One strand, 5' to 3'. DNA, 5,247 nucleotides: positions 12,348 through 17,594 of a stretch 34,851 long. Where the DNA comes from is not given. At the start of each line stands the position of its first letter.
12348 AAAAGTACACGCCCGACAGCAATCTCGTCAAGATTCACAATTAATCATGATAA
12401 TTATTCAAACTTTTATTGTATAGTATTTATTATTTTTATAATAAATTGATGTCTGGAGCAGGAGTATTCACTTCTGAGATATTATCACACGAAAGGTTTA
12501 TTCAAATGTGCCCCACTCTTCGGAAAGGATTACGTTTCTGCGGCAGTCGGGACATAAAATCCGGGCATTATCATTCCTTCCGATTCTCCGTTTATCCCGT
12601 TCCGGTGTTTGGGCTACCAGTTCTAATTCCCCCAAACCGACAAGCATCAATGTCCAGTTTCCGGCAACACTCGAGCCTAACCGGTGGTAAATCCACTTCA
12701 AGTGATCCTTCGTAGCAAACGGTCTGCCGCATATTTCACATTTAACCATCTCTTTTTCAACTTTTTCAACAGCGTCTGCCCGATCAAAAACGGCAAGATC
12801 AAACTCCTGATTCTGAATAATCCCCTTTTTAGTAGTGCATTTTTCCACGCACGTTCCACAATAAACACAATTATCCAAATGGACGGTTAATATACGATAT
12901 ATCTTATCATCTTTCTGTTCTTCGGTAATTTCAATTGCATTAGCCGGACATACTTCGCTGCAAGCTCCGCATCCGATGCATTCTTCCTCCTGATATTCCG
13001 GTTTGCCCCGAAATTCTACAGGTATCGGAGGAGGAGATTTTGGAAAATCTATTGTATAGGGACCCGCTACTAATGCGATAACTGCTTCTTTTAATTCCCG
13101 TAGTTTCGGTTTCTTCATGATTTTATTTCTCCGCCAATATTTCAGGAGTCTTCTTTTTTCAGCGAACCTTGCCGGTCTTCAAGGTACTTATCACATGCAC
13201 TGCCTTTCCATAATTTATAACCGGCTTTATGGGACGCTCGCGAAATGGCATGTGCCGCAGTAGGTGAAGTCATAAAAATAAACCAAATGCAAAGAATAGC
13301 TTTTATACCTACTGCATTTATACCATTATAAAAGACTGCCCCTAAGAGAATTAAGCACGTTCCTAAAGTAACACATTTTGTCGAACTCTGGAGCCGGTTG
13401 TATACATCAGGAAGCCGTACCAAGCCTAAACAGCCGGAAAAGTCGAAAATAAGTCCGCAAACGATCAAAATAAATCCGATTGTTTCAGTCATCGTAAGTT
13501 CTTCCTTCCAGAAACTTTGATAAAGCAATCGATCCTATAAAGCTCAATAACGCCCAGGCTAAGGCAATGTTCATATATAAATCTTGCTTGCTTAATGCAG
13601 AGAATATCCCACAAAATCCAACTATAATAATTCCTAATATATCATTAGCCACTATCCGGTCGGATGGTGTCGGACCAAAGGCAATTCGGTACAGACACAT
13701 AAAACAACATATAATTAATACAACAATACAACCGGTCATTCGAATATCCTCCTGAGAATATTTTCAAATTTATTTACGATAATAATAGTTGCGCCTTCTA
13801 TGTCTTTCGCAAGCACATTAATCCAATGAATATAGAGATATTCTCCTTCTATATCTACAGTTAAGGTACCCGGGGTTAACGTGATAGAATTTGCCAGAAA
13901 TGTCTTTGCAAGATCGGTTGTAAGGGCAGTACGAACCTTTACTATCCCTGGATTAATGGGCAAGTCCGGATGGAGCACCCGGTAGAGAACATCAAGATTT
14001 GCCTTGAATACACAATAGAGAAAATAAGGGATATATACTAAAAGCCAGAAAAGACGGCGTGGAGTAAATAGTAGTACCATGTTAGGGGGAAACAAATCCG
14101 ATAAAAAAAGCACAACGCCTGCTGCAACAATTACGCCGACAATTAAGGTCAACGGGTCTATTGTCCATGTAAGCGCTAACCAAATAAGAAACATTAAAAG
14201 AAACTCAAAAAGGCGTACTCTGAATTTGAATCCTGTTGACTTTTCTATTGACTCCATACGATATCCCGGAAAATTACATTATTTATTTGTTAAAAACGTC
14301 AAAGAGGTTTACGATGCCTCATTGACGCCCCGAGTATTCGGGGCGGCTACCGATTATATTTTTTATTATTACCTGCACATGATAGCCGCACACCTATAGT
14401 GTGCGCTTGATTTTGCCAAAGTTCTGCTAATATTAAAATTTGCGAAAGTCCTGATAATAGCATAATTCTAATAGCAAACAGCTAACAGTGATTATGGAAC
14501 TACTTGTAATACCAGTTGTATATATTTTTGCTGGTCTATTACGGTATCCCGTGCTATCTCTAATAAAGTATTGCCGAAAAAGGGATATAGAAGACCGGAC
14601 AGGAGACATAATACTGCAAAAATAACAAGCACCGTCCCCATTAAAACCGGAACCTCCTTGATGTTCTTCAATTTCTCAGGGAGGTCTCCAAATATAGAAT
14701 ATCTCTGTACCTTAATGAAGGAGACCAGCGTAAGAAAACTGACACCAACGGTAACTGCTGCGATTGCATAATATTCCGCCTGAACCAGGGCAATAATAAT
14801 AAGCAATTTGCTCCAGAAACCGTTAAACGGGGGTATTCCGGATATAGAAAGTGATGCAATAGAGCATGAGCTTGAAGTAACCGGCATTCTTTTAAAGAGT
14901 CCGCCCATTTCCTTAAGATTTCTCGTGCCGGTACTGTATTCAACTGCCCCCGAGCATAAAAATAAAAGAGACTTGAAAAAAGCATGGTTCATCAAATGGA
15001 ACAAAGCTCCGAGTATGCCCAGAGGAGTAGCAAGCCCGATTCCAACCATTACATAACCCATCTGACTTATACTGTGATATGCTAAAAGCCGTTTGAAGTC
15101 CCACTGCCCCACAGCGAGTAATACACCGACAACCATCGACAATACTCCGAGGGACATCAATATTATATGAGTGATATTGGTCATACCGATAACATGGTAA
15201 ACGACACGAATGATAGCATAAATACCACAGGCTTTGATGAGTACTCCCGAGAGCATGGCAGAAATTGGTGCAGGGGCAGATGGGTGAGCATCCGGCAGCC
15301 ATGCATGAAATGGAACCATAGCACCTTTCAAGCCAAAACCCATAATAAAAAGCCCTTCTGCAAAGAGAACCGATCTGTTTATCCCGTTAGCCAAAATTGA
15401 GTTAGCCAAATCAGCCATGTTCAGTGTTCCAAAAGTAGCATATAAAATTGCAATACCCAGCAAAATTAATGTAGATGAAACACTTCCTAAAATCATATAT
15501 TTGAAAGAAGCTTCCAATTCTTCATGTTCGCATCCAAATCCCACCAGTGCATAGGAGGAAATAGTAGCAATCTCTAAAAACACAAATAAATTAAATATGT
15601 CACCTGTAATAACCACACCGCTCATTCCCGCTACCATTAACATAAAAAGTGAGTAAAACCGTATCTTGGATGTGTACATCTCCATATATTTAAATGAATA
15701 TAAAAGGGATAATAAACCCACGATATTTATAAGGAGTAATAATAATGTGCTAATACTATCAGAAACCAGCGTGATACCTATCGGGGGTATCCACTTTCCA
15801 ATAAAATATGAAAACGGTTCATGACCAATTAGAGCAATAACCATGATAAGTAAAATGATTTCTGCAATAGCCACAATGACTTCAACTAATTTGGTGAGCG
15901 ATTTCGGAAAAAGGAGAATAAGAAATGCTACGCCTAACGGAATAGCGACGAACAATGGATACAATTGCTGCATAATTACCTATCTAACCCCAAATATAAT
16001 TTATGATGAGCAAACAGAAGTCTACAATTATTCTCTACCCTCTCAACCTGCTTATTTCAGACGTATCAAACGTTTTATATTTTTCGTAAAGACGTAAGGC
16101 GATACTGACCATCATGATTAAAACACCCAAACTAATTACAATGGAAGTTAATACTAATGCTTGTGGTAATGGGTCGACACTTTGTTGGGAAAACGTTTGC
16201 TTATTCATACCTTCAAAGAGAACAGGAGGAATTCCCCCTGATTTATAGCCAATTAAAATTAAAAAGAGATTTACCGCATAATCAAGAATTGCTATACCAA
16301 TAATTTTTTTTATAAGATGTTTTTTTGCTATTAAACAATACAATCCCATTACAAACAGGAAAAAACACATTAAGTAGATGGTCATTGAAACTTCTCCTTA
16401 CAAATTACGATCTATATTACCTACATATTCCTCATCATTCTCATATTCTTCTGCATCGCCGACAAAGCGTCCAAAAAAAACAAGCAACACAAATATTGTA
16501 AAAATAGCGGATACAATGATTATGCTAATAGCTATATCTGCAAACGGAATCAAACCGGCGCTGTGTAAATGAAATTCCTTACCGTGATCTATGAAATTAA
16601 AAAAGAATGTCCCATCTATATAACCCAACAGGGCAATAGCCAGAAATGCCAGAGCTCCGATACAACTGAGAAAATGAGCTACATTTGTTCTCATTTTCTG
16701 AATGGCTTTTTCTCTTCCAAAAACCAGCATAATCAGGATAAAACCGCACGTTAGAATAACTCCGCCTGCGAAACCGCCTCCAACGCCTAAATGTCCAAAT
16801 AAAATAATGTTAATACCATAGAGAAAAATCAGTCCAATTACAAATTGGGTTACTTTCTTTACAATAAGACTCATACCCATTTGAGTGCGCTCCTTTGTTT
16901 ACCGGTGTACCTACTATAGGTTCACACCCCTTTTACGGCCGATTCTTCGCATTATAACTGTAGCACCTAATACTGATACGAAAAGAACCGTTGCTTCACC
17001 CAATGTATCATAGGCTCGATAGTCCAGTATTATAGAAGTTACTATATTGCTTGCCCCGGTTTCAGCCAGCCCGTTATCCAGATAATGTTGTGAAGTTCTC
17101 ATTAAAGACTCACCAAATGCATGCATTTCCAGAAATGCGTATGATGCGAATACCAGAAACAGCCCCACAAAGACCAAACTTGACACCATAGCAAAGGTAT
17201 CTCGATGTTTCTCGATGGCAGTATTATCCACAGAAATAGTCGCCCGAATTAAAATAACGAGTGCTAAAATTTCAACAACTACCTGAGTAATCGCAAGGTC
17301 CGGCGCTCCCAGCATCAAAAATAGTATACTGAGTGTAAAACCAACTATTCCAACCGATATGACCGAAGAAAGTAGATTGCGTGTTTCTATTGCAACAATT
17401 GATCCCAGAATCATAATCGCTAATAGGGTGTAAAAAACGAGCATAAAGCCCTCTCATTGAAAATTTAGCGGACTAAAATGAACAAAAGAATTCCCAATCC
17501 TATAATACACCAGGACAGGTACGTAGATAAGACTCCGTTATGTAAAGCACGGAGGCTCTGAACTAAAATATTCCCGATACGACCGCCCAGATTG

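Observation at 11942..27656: Nineteen-gene operon: FHL-like group-4 hydrogenase, complete Mrp module and an unusual electron-input module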

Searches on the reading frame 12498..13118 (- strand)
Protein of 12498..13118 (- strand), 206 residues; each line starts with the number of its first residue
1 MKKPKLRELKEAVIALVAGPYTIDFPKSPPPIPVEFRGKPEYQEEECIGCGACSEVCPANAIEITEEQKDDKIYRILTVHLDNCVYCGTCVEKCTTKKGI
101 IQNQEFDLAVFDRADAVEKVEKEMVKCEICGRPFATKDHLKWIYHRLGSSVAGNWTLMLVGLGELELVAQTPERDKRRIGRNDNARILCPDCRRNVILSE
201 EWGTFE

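Call 5: search_protein_families(library=pfam, proteins=[window:12498-13118:-], max_evalue=0.001)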
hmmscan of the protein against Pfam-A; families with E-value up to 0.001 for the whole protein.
window:12498-13118:- (206 aa): 11 families
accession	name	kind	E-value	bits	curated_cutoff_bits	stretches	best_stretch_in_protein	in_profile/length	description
PF12838.12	Fer4_7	-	2.2e-12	47.7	27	1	47-97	2-51/52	4Fe-4S dicluster domain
PF00037.32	Fer4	-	2.8e-11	43.2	21.1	2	41-63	2-24/24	4Fe-4S binding domain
PF14697.11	Fer4_21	-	3.1e-09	37.3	35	2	43-98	4-55/59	4Fe-4S dicluster domain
PF13187.11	Fer4_9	-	4.9e-09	36.5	27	1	46-97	1-50/52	4Fe-4S dicluster domain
PF13237.11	Fer4_10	-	7.2e-08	32.7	25.5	1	41-94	3-52/53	4Fe-4S dicluster domain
PF12837.12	Fer4_6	-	4.9e-06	26.7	25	1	39-62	1-24/24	4Fe-4S binding domain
PF12797.12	Fer4_2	-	1.3e-05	25.2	24.5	1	39-59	2-22/22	4Fe-4S binding domain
PF13183.11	Fer4_8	-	1.4e-05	26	27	1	45-96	3-66/68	4Fe-4S dicluster domain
PF25160.1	LdpA_Fe-S-bd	-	1.5e-05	25.1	27.6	1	41-65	22-46/49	LdpA Fe-S cluster-binding domain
PF13484.11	Fer4_16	-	0.00012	23.2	30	1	46-68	1-24/66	4Fe-4S double cluster binding domain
PF12800.12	Fer4_4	-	0.00061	20.4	24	0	45-59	2-16/17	4Fe-4S binding domain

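Call 9: search_protein_families(library=ncbifam, proteins=[window:12498-13118:-], max_evalue=0.00001)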
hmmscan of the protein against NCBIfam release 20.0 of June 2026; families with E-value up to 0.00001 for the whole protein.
window:12498-13118:- (206 aa): 34 families (the best 25 are shown)
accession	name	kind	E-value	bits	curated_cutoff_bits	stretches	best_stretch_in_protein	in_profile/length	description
NF009053.0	PRK12387.1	subfamily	1.3e-34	119.5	204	1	17-195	10-161/180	formate hydrogenlyase complex iron-sulfur subunit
NF006076.0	PRK08222.1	equivalog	2e-33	115.7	270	1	16-144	9-134/181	hydrogenase 4 subunit H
NF006221.0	PRK08348.1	subfamily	7.9e-21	74.2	124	1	9-116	7-108/136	NADH-plastoquinone oxidoreductase subunit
TIGR01971.1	NuoI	subfamily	4.4e-20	71.5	113.05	1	16-119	9-117/121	NADH-quinone oxidoreductase, chain I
NF004540.0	PRK05888.2-1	equivalog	9.2e-17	60.9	215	1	7-120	6-123/139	NADH-quinone oxidoreductase subunit NuoI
NF004538.0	PRK05888.1-4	equivalog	2.9e-15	56.2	135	1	19-121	30-138/162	NADH-quinone oxidoreductase subunit NuoI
NF004537.0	PRK05888.1-3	equivalog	5e-14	52.3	163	1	20-117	38-147/204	NADH-quinone oxidoreductase subunit NuoI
NF040612.1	F420_dehyd_FpoI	exception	1e-13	51.3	180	1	6-96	3-96/135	F420H2 dehydrogenase subunit FpoI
NF004539.0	PRK05888.1-5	equivalog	2.5e-12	46.8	225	1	15-121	26-138/162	NADH-quinone oxidoreductase subunit NuoI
NF004536.0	PRK05888.1-1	equivalog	3.6e-12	46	212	1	15-123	23-137/180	NADH-quinone oxidoreductase subunit NuoI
NF042909.1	FMH_DH_FwdF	exception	9.8e-12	44.6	375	1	35-107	247-319/336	tungsten-dependent formylmethanofuran dehydrogenase subunit FwdF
NF004544.0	PRK05888.2-6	equivalog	2.6e-11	43.5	457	1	44-120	79-156/220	NADH-quinone oxidoreductase subunit NuoI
NF010590.0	PRK13984.1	equivalog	8.1e-11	40.7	946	1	15-97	20-106/611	putative oxidoreductase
TIGR00403.1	ndhI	equivalog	8.8e-11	41.7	302.35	1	20-115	37-134/183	NAD(P)H-quinone oxidoreductase subunit I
NF004541.0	PRK05888.2-2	equivalog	2.8e-10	40.3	217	1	22-115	38-126/168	NADH-quinone oxidoreductase subunit NuoI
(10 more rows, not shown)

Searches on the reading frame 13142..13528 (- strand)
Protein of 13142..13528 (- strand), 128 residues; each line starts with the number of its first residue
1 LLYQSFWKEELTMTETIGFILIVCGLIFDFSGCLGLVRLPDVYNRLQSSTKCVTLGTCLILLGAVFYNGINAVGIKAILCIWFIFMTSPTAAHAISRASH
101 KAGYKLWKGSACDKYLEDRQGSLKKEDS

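Call 5: search_protein_families(library=pfam, proteins=[window:13142-13528:-], max_evalue=0.001)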
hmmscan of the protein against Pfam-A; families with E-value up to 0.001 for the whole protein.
window:13142-13528:- (128 aa): 1 family
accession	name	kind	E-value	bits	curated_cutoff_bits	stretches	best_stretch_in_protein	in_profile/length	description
PF03334.19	PhaG_MnhG_YufB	-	4.3e-26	91.4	23.4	1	21-100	1-80/80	Na+/H+ antiporter subunit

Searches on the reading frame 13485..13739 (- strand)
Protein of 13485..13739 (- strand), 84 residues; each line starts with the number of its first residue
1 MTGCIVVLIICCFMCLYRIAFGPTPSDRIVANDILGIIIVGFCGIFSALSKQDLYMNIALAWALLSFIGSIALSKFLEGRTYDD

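Call 5: search_protein_families(library=pfam, proteins=[window:13485-13739:-], max_evalue=0.001)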
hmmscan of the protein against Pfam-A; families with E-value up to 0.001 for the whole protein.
window:13485-13739:- (84 aa): 1 family
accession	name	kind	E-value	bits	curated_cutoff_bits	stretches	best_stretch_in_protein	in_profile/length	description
PF04066.18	MrpF_PhaF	-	1.7e-17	64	23.3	1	27-78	2-53/53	Multiple resistance and pH regulation protein F (MrpF / PhaF)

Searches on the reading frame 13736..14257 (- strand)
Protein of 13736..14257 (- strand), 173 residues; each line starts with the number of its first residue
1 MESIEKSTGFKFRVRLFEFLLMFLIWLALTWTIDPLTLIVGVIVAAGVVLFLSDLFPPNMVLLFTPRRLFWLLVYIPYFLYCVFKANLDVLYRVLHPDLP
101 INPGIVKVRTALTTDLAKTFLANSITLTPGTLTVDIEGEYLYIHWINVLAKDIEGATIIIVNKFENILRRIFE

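Call 5: search_protein_families(library=pfam, proteins=[window:13736-14257:-], max_evalue=0.001)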
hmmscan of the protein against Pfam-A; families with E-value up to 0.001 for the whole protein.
window:13736-14257:- (173 aa): 1 family
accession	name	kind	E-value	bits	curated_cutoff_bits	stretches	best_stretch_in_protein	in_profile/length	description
PF01899.21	MNHE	-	1.8e-40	138.5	27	1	19-171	1-145/145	Na+/H+ ion antiporter subunit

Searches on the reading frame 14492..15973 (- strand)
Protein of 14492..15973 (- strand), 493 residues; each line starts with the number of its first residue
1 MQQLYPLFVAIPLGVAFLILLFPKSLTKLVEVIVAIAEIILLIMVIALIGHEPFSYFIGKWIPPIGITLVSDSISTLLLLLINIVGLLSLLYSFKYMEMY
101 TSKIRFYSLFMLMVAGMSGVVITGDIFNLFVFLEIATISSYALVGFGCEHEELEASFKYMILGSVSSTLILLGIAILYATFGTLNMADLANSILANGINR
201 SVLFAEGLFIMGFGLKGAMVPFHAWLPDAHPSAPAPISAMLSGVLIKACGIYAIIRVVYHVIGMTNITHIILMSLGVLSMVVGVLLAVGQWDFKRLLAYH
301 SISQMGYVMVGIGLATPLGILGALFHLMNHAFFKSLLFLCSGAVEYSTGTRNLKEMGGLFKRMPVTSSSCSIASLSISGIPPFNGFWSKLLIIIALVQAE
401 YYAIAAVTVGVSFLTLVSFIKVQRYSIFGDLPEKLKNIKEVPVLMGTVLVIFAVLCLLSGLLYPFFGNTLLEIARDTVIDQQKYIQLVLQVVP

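Call 5: search_protein_families(library=pfam, proteins=[window:14492-15973:-], max_evalue=0.001)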
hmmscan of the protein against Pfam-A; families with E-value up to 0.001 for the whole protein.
window:14492-15973:- (493 aa): 3 families
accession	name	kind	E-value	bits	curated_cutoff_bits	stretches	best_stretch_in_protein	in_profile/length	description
PF00361.26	Proton_antipo_M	-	5.1e-73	246.3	21.5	1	125-415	3-294/294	NADH:quinone oxidoreductase/Mrp antiporter, TM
PF10125.14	NADHdeh_related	-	9e-09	35.5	27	1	101-226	64-185/218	NADH dehydrogenase I, subunit N related protein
PF00662.26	Proton_antipo_N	-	4.3e-06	27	24.5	1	65-107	9-51/51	NADH-Ubiquinone oxidoreductase (complex I), chain 5 N-terminus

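Call 9: search_protein_families(library=ncbifam, proteins=[window:14492-15973:-], max_evalue=0.00001)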
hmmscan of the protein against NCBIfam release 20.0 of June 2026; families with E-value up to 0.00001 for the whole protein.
window:14492-15973:- (493 aa): 75 families (the best 25 are shown)
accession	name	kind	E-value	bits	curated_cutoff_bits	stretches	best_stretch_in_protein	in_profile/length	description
NF006240.0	PRK08376.1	subfamily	1.2e-111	374.2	662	1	2-489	4-518/521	putative monovalent cation/H+ antiporter subunit D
NF009306.0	PRK12663.1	equivalog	1.1e-106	357.6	542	1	6-490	7-493/498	Na+/H+ antiporter subunit D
NF006241.0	PRK08377.1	equivalog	7.4e-98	328.7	645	1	2-488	2-487/494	NADH dehydrogenase subunit N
NF005818.0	PRK07691.1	equivalog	9.1e-98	328.4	586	1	7-490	8-495/496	Na+/H+ antiporter subunit D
NF005086.0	PRK06521.1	equivalog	1.1e-91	308.3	667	1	11-485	16-514/669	hydrogenase 4 subunit B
NF006419.0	PRK08668.1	equivalog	9.4e-89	298.8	617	1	7-483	6-487/613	NADH dehydrogenase subunit M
NF009305.0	PRK12662.1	equivalog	1.5e-87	294.4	700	1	3-464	4-476/492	putative monovalent cation/H+ antiporter subunit D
NF006238.0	PRK08375.1-4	equivalog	1.1e-84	285.1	626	1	2-426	3-428/531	putative monovalent cation/H+ antiporter subunit D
NF004920.0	PRK06277.1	equivalog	1e-82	278.5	578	1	3-476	2-474/478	energy conserving hydrogenase EhbF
NF009308.0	PRK12665.1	equivalog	3.2e-82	276.8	585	1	1-432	5-443/531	Na+/H+ antiporter subunit D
TIGR00944.1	2a6301s04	subfamily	1.9e-79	268.1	692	1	8-459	6-462/463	multicomponent K+/H+ antiporter, MrpD/PhaD subunit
NF005097.0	PRK06525.1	equivalog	2.7e-77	260.5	430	1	9-461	9-473/480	hydrogenase 4 subunit D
NF009310.0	PRK12668.1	equivalog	3.5e-75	254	564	1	13-468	14-439/584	Na(+)/H(+) antiporter subunit D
NF009287.0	PRK12647.1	equivalog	2.7e-74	251.1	937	1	14-489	12-493/773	putative monovalent cation/H+ antiporter subunit A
NF005044.0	PRK06458.1-4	equivalog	3.9e-74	250.4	610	1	3-483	5-499/531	hydrogenase 4 subunit F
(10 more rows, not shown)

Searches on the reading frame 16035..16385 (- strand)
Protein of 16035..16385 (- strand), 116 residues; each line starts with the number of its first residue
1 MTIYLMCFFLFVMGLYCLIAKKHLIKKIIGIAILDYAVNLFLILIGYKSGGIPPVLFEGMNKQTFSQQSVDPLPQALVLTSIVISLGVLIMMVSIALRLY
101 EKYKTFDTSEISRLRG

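Call 5: search_protein_families(library=pfam, proteins=[window:16035-16385:-], max_evalue=0.001)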
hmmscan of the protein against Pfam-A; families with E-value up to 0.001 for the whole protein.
window:16035-16385:- (116 aa): 1 family
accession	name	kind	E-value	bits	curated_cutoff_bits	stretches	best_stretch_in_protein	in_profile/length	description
PF00420.29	Oxidored_q2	-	5.9e-26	90.5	26.1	1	3-115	2-94/95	NADH-ubiquinone/plastoquinone oxidoreductase chain 4L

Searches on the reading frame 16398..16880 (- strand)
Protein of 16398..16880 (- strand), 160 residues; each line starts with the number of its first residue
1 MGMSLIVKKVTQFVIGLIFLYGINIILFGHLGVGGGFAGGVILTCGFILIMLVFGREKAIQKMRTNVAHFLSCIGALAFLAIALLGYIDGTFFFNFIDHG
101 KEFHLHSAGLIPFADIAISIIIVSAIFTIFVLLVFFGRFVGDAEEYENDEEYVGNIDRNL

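Call 5: search_protein_families(library=pfam, proteins=[window:16398-16880:-], max_evalue=0.001)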
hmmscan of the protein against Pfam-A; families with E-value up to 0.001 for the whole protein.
window:16398-16880:- (160 aa): 1 family
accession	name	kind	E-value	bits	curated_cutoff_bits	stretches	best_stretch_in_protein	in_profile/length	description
PF04039.18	MnhB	-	2.3e-18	67.1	22.5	1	6-127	1-126/127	Domain related to MnhB subunit of Na+/H+ antiporter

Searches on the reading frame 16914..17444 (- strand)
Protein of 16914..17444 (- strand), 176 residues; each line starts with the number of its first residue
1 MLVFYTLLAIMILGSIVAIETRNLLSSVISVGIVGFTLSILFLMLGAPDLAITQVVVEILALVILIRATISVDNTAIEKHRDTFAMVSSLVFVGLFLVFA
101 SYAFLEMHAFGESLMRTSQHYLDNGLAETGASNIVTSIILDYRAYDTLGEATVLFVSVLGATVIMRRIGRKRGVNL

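Call 5: search_protein_families(library=pfam, proteins=[window:16914-17444:-], max_evalue=0.001)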
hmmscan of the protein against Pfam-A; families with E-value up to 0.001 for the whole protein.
window:16914-17444:- (176 aa): 3 families
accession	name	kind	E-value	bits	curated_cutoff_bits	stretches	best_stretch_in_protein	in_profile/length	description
PF13244.11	MbhD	-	4.1e-16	59.3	27.2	1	9-68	1-61/67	MBH, subunit D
PF20501.3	MbhE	-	6.4e-11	42.6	27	1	91-168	11-84/98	MBH, subunit E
PF00499.25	Oxidored_q3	-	2.3e-06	27.8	33.2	1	15-162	2-144/146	NADH-ubiquinone/plastoquinone oxidoreductase chain 6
